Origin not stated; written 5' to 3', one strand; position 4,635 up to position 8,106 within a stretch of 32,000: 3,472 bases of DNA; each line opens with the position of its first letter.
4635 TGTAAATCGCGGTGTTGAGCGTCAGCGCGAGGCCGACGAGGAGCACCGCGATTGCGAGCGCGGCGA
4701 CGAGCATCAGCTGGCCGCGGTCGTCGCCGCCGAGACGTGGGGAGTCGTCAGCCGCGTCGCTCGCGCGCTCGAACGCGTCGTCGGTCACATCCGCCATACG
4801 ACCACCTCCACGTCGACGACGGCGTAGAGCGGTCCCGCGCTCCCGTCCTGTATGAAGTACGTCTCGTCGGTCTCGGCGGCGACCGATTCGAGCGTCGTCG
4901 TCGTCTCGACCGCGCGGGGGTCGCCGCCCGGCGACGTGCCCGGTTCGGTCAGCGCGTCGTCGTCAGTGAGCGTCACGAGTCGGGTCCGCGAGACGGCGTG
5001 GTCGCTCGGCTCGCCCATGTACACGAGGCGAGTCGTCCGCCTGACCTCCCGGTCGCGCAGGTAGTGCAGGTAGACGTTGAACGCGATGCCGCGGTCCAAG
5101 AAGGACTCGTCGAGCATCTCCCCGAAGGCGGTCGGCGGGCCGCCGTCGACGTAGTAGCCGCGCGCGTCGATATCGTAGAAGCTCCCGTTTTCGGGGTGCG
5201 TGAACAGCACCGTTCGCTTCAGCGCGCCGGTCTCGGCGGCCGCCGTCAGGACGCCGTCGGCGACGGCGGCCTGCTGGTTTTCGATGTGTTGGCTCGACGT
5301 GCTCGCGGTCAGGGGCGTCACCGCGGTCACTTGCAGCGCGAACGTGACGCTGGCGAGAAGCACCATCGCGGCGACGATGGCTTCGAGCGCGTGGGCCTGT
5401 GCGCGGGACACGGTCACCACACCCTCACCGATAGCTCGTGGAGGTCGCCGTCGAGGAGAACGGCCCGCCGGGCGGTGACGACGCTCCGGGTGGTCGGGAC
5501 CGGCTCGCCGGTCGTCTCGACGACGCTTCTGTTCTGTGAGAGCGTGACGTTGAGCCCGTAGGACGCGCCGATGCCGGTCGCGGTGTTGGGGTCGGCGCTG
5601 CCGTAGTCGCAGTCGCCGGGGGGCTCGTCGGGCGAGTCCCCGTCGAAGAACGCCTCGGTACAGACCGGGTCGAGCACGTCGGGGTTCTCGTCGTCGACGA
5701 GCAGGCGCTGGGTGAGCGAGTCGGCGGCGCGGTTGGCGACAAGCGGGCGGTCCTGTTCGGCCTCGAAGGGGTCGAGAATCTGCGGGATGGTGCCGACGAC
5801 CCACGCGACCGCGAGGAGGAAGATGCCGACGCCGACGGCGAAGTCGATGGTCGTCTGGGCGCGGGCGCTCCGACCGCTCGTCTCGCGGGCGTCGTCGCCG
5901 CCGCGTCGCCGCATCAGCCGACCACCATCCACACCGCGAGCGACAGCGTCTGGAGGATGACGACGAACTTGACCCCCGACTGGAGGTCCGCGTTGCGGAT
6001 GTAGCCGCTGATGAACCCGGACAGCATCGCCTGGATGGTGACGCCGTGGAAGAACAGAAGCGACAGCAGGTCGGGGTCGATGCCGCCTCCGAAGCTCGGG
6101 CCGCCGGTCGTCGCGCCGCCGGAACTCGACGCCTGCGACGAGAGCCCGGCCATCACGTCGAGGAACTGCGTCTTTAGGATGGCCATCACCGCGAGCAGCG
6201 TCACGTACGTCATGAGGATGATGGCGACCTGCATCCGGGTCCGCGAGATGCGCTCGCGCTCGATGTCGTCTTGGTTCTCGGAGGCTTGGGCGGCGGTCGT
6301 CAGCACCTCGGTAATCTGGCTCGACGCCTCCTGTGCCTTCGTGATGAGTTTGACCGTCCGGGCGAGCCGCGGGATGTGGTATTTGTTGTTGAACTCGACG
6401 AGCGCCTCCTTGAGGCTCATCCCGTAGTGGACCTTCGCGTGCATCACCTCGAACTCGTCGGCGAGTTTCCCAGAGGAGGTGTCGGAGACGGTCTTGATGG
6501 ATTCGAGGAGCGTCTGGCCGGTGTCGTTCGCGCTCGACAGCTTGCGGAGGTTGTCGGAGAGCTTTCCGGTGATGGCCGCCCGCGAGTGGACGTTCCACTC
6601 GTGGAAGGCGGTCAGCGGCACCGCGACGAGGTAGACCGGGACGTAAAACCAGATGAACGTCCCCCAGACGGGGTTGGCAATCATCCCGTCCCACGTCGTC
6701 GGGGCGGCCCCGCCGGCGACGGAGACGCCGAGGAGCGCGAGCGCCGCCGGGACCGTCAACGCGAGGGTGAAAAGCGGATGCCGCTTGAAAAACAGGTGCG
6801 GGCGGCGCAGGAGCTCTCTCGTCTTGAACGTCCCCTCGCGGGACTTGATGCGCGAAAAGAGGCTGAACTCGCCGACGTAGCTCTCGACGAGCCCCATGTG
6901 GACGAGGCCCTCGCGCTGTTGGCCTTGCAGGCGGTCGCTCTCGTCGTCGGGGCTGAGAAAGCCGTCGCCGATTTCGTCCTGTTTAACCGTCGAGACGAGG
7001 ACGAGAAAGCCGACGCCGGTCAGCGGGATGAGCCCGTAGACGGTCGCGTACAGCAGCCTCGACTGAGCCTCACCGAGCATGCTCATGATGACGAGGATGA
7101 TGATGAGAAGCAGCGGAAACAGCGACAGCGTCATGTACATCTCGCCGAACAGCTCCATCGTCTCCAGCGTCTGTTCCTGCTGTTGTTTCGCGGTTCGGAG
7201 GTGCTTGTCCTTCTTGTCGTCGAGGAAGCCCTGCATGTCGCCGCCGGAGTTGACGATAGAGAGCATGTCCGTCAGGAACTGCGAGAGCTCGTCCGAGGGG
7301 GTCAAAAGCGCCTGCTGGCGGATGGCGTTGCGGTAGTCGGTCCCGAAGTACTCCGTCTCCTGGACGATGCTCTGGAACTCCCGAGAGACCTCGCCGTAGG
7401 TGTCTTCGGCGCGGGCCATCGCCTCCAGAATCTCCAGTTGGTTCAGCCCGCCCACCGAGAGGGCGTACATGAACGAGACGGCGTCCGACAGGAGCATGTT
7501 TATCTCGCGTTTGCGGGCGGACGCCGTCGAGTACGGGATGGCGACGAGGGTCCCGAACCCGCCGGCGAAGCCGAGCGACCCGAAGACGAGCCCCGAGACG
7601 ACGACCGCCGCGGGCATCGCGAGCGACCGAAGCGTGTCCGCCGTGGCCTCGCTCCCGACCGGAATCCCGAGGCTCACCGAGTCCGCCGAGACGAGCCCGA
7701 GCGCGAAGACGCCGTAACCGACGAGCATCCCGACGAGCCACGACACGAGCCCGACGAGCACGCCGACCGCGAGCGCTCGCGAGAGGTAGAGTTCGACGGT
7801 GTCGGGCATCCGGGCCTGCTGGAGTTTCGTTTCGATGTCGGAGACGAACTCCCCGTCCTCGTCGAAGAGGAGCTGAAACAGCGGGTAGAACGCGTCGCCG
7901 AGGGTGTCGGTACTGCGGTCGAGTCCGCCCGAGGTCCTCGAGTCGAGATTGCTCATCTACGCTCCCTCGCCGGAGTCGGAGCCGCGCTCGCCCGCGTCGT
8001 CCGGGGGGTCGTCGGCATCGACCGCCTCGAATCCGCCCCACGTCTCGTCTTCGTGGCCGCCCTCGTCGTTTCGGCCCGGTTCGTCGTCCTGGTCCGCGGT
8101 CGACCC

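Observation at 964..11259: Type-IV-pilus-like machine: 7-gene translationally coupled operon plus a convergent sixth pilin-like gene, all 'pilins' unusually large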

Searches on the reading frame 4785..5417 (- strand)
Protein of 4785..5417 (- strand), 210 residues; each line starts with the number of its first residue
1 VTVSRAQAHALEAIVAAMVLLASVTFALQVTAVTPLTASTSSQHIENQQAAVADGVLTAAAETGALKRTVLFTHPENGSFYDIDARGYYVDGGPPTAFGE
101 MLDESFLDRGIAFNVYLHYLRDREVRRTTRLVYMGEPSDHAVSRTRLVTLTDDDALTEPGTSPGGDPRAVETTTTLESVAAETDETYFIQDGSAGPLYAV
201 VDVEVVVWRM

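Call 3: search_protein_families(library=pfam, proteins=[window:4785-5417:-], max_evalue=0.01)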
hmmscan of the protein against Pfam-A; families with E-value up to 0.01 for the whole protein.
window:4785-5417:- (210 aa): 1 family
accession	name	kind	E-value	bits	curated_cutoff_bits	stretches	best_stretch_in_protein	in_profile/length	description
PF23959.1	DUF7288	-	7.5e-62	209.4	27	1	5-207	1-184/184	Family of unknown function (DUF7288)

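Call 4: search_protein_families(library=ncbifam, proteins=[window:4785-5417:-], max_evalue=0.01)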
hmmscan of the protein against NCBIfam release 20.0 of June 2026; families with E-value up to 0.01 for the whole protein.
window:4785-5417:- (210 aa): 0 families

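Call 29: find_homologous_proteins(query=window:4785-5417:-, max_evalue=0.001)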
Query window:4785-5417:- (210 aa): 944 proteins with E <= 0.001 among 2036 candidates; the best 120 are listed.
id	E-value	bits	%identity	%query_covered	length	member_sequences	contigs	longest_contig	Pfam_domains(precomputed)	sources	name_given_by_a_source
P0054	2.5e-127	440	98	100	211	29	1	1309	PF23959.2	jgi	jgi:hypothetical protein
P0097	1.6e-119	415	92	100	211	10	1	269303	PF23959.2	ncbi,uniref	ncbi:DUF7288 family protein [Haloferax chudinovii]|uniref:Flagellin n=1 Tax=Haloferax chudinovii Tax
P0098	6.3e-107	374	83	100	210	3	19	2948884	PF23959.2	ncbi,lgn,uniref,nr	ncbi:hypothetical protein HFX_1168 [Haloferax mediterranei ATCC 33500]|uniref:Uncharacterized protei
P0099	1.1e-83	298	68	99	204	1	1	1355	PF23959.2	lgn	-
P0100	1.8e-78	281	64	99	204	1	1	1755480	PF23959.2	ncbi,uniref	ncbi:hypothetical protein [Haloferax sp. DFSO60]|uniref:DUF7288 family protein n=1 Tax=Haloferax sp.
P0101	5.0e-68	247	61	99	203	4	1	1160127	PF23959.2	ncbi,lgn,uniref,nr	ncbi:hypothetical protein SAMN04488691_101814 [Haloferax larsenii]|uniref:Uncharacterized protein n=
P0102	1.4e-66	242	60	99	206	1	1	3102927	PF23959.2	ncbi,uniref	ncbi:hypothetical protein ACH9L7_07010 [Haloferax sp. S1W]|uniref:DUF7288 family protein n=1 Tax=Hal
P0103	5.5e-62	227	57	100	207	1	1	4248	PF23959.2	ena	-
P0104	5.0e-61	224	56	98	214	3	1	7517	PF23959.2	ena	-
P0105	4.5e-60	221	58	100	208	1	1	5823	PF23959.2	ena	-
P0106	7.2e-59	217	57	98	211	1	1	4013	PF23959.2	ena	-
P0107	3.3e-58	215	58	98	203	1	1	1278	PF23959.2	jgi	jgi:hypothetical protein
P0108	2.8e-57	212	55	98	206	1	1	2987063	PF23959.2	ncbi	-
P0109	2.3e-56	209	57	99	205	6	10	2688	PF23959.2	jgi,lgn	jgi:hypothetical protein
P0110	2.6e-56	209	56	98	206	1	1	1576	PF23959.2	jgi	jgi:hypothetical protein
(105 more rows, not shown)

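Call 31: find_related_loci(query=A1, collection=genome_contigs, flank=10000)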
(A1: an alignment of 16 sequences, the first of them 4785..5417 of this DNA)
Query A1 (210 aa) in genome_contigs; peptide patterns used: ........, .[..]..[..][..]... (x = any residue, [..] = any of these).
361 stretches matched a pattern; 245 encode a relative of the query (tblastn E <= 1e-3); the best 80 are kept; 80 distinct loci.
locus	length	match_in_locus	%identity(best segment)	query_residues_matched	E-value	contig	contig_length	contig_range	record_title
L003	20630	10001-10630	93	1-210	1e-123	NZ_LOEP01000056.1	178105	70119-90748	Haloferax sp. Q22 scaffold56, whole genome shotgun sequence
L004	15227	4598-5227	93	1-210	4e-124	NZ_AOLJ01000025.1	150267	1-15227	Haloferax gibbonsii ATCC 33959 contig_25, whole genome shotgun sequence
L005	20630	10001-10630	92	1-210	4e-123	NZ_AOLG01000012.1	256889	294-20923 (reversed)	Haloferax prahovense DSM 18310 contig_12, whole genome shotgun sequence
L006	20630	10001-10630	94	1-210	6e-123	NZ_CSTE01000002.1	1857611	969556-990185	Haloferax massiliensis strain Arc-Hr, whole genome shotgun sequence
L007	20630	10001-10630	92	1-210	3e-121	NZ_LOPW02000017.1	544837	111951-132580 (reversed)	Haloferax marisrubri strain SB3 scf100016, whole genome shotgun sequence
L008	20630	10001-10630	92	1-210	8e-121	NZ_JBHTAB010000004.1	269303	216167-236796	Haloferax chudinovii strain DSM 26526 GCM70025340_22, whole genome shotgun sequence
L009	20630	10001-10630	92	1-210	4e-120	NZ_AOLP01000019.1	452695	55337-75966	Haloferax denitrificans ATCC 35960 contig_19, whole genome shotgun sequence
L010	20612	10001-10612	64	3-210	1e-86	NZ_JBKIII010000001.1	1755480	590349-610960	Haloferax sp. DFSO60 DFSO60_ctg001, whole genome shotgun sequence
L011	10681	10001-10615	60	1-210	4e-76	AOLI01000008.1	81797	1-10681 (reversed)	Haloferax larsenii JCM 13917 contig_8, whole genome shotgun sequence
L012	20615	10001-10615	60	1-210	6e-74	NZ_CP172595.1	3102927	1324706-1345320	Haloferax sp. S1W chromosome, complete genome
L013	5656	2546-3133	57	2-210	5e-65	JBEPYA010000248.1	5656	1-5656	MAG: Salinigranum sp. isolate 02_S197.semibin_refined.134 NODE_9018_length_5656_cov_1.928016, whole genome shotgun seque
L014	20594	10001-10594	57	1-210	1e-64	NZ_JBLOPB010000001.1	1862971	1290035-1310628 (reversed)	Haloferax sp. DFSO52 DFSO52_ctg001, whole genome shotgun sequence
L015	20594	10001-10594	56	1-210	5e-64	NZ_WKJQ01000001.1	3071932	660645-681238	Haloferax marinum strain MBLA0078 contig00001, whole genome shotgun sequence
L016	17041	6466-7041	57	4-208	8e-63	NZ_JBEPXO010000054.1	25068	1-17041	MAG: Salinigranum sp. isolate 02_S197.semibin_refined.001 NODE_197_length_25068_cov_3.440600, whole genome shotgun seque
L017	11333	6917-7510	59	1-210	4e-62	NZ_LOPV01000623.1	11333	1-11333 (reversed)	Haloferax profundi strain SB29 contig_70, whole genome shotgun sequence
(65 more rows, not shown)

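Call 40: search_protein_families(library=pfam, proteins=[window:4785-5417:-], max_evalue=10)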
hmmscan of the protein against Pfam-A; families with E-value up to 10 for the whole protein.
window:4785-5417:- (210 aa): 1 family
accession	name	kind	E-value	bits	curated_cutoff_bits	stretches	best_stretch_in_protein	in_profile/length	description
PF23959.1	DUF7288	-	7.5e-62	209.4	27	1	5-207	1-184/184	Family of unknown function (DUF7288)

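Call 57: predict_structure(alignment_id=A3)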
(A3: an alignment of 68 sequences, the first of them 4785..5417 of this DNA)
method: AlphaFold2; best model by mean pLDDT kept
length: 210 residues; sequences in the alignment: 68
mean_pLDDT: 90.4   pTM: 0.77
mean pLDDT of the five models: 90.4, 89.4, 88.4, 88.3, 88.3
residues with pLDDT >= 90: 145; 70-90: 53; 50-70: 12; < 50: 0
segments of 3 or more residues with pLDDT < 50: none
pLDDT, mean of each block of 10 residues (from residue 1): 67 92 88 69 87 97 97 93 94 95 97 97 90 95 97 96 82 94 86 90 96
secondary structure, 60 per line:
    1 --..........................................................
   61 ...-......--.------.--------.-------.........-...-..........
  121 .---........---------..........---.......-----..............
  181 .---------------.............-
elements in order: H3-63 H65-70 H97-105 E111-121 E125-132 E142-151 E155-161 E167-175 H176-181 E197-209

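Call 61: fold_search(model_id=the predicted structure, library=pdb)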
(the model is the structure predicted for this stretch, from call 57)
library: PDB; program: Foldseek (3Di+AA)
matches with E <= 10: 211; with E <= 0.001: 0
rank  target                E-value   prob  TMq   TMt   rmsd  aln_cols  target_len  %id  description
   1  8p8w_B                2.0e-01  0.35  0.20  0.19   6.2       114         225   14  Mycoplasma pneumoniae di-ribosome in chloramphenicol-treated cells (following 70S) (released 2024-11-20)
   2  1h9p                  6.0e-01  0.04  0.11  0.11  14.6       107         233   11  Crystal Structure of Dioclea guianensis Seed Lectin (released 2001-03-23)
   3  5u3e                  6.3e-01  0.06  0.12  0.11  13.9       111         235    9  Crystal Structure of Native Lectin from Canavalia bonariensis Seeds (CaBo) complexed with alpha-methyl-D-mannoside (released 2017-08-23)
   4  8p8v_B                7.6e-01  0.14  0.20  0.19   7.0       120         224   14  Mycoplasma pneumoniae di-ribosome in chloramphenicol-treated cells (leading 70S) (released 2024-11-20)
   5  8p6p_B                7.6e-01  0.13  0.20  0.18   7.0       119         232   14  Mycoplasma pneumoniae small ribosomal subunit in chloramphenicol-treated cells (released 2024-11-20)
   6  7ljg_B                8.1e-01  0.05  0.14  0.13  13.3       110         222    8  Crystal Structure of Lectin from Dioclea altissima (released 2022-02-09)
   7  6j0n_b                8.1e-01  0.01  0.09  0.09  20.6       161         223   14  Cryo-EM Structure of an Extracellular Contractile Injection System, baseplate in extended state, refined in C6 symmetr (released 2019-04-10)
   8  6v39_c                8.6e-01  0.08  0.18  0.17   9.0       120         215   10  Cryo-EM structure of the Acinetobacter baumannii Ribosome: 70S with P-site tRNA (released 2020-02-05)
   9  4not                  9.7e-01  0.03  0.13  0.12  12.9       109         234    7  Crystal structure of Dioclea sclerocarpa lectin complexed with X-man (released 2015-01-21)
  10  8rd8_CT               1.0e+00  0.08  0.18  0.18   7.5       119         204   13  Cryo-EM structure of P. urativorans 70S ribosome in complex with hibernation factors Balon and RaiA (structure 1). (released 2024-02-21)
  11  6ys5_d                1.0e+00  0.08  0.18  0.18   7.6       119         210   13  Acinetobacter baumannii ribosome-amikacin complex - 30S subunit head (released 2020-09-16)
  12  2gdf_B                1.0e+00  0.02  0.11  0.10  13.7       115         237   10  Crystal structure of Dioclea violacea seed lectin (released 2006-09-16)
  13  9cmf_A                1.1e+00  0.06  0.16  0.06  10.0       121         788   10  Substrate bound DosP (released 2024-11-20)
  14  5jab_B                1.2e+00  0.03  0.12  0.18  15.1       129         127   12  Structure of the biliverdin reductase Rv2074 from Mycobacterium tuberculosis in complex with F420 (released 2016-07-13)
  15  9fy1_c                1.2e+00  0.08  0.17  0.18   7.7       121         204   11  Structure of CliM-stalled Bacillus subtilis 70S ribosome with release factor bound in the A-site (released 2026-01-14)
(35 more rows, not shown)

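Call 75: find_encoding_contigs(protein=window:4785-5417:-, flank=6000, max_places=4)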
Protein window:4785-5417:- (210 aa): 24 contigs read that carry it; 4 places shown.
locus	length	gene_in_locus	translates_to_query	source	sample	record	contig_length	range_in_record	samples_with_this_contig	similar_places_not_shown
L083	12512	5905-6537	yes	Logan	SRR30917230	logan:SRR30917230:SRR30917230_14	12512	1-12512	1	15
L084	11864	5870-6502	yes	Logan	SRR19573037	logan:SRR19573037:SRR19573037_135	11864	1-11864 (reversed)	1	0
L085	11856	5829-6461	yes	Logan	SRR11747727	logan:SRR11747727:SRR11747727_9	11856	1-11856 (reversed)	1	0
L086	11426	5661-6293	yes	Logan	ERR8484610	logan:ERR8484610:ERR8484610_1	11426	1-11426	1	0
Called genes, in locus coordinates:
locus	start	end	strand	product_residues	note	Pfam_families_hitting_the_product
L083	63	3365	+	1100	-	PF23990:PilB3_N, PF00437:T2SSE, PF27713:UCP018868 (weak), PF23989:PilB3_C (weak)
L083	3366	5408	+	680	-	PF00482:T2SSF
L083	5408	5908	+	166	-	PF23958:DUF7287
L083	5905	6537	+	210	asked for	PF23959:DUF7288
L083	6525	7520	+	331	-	-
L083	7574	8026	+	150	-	PF23928:DUF7266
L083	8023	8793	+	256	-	PF23960:DUF7289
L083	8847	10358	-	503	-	PF23960:DUF7289, PF23985:DUF7308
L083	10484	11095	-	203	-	PF07282:Cas12f1-like_TNB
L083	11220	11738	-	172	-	-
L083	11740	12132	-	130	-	PF01797:Y1_Tnp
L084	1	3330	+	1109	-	?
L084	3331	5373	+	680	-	PF00482:T2SSF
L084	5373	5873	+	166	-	PF23958:DUF7287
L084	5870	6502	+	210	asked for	PF23959:DUF7288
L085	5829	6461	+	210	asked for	PF23959:DUF7288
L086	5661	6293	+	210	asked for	PF23959:DUF7288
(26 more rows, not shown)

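Call 79: search_solved_structures(query=A3, max_evalue=1)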
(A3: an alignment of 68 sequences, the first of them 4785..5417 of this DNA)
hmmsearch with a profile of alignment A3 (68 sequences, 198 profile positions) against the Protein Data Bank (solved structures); distinct sequences matched with E-value up to 1: 1.
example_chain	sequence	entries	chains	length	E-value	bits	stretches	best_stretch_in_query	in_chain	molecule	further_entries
5zuh_A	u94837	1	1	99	0.3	14.5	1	84-162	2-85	RNA binding protein La-like protein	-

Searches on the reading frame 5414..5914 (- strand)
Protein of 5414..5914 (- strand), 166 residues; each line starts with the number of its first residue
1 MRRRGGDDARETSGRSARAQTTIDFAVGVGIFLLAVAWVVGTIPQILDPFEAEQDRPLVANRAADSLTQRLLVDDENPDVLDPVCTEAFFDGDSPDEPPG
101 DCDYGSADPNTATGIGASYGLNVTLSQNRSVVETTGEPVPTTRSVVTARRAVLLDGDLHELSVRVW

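Call 3: search_protein_families(library=pfam, proteins=[window:5414-5914:-], max_evalue=0.01)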
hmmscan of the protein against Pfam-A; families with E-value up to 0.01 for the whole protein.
window:5414-5914:- (166 aa): 1 family
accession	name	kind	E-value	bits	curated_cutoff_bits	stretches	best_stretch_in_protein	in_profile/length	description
PF23958.1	DUF7287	-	5e-42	144.6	27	1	17-166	2-157/157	Family of unknown function (DUF7287)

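Call 4: search_protein_families(library=ncbifam, proteins=[window:5414-5914:-], max_evalue=0.01)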
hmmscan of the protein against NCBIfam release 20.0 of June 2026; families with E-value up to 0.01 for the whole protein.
window:5414-5914:- (166 aa): 0 families

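Call 40: search_protein_families(library=pfam, proteins=[window:5414-5914:-], max_evalue=10)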
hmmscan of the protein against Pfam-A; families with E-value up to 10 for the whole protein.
window:5414-5914:- (166 aa): 3 families
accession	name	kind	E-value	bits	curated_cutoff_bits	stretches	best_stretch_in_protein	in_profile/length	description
PF23958.1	DUF7287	-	5e-42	144.6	27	1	17-166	2-157/157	Family of unknown function (DUF7287)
PF24416.1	DUF7548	-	0.022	15.1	27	1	23-54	77-108/137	Family of unknown function (DUF7548)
PF25810.1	TMEM218_N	-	0.1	13.1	27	1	25-41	6-22/60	Transmembrane protein 218, N-terminal domain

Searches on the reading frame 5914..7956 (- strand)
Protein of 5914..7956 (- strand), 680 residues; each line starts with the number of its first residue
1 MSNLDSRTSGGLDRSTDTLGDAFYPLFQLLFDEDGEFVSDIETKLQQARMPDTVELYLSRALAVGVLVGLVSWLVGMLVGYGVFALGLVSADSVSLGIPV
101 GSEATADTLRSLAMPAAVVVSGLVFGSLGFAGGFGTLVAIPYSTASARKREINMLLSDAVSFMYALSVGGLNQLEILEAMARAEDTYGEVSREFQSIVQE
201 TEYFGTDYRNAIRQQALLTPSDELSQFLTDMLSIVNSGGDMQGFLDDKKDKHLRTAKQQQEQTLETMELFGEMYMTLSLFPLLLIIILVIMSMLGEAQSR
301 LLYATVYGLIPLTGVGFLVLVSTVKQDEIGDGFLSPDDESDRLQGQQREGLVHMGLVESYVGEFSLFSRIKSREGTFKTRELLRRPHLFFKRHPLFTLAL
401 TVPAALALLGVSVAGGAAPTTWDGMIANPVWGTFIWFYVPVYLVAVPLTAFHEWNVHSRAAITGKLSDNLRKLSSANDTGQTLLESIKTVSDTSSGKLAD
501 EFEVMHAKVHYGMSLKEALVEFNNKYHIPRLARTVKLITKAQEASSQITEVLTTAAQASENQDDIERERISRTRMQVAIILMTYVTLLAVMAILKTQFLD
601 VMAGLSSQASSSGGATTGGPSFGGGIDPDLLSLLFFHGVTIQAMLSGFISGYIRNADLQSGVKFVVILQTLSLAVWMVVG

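Call 3: search_protein_families(library=pfam, proteins=[window:5914-7956:-], max_evalue=0.01)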
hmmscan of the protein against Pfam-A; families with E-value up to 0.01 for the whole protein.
window:5914-7956:- (680 aa): 1 family
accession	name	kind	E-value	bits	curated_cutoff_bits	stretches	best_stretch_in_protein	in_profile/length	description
PF00482.28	T2SSF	-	2.3e-25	89.4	25.2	2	470-594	2-123/125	Type II secretion system (T2SS), protein F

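Call 4: search_protein_families(library=ncbifam, proteins=[window:5914-7956:-], max_evalue=0.01)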
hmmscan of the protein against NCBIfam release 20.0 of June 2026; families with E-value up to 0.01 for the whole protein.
window:5914-7956:- (680 aa): 6 families
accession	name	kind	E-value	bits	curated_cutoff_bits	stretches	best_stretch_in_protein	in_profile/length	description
NF004705.1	PRK06041.1-3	equivalog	2e-21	76.5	400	1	160-329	11-178/465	archaellar assembly protein ArlJ/FlaJ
NF004704.2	PRK06041.1-2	equivalog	4.5e-21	75.2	550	1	135-326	58-249/555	archaellar assembly protein ArlJ/FlaJ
NF046075.1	UpsF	equivalog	5.3e-12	45.3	400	1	147-323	80-247/484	membrane pilin protein UpsF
NF004703.2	PRK06041.1-1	equivalog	1.5e-09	36.8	570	1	157-327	41-211/525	archaellar assembly protein ArlJ/FlaJ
NF053673.1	bindosome_BasF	exception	7.2e-09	34.7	1300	1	141-289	186-338/656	bindosome assembly system membrane anchoring protein BasF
TIGR02120.1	GspF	equivalog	3.1e-05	23.4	424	1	471-594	273-391/401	type II secretion system inner membrane protein GspF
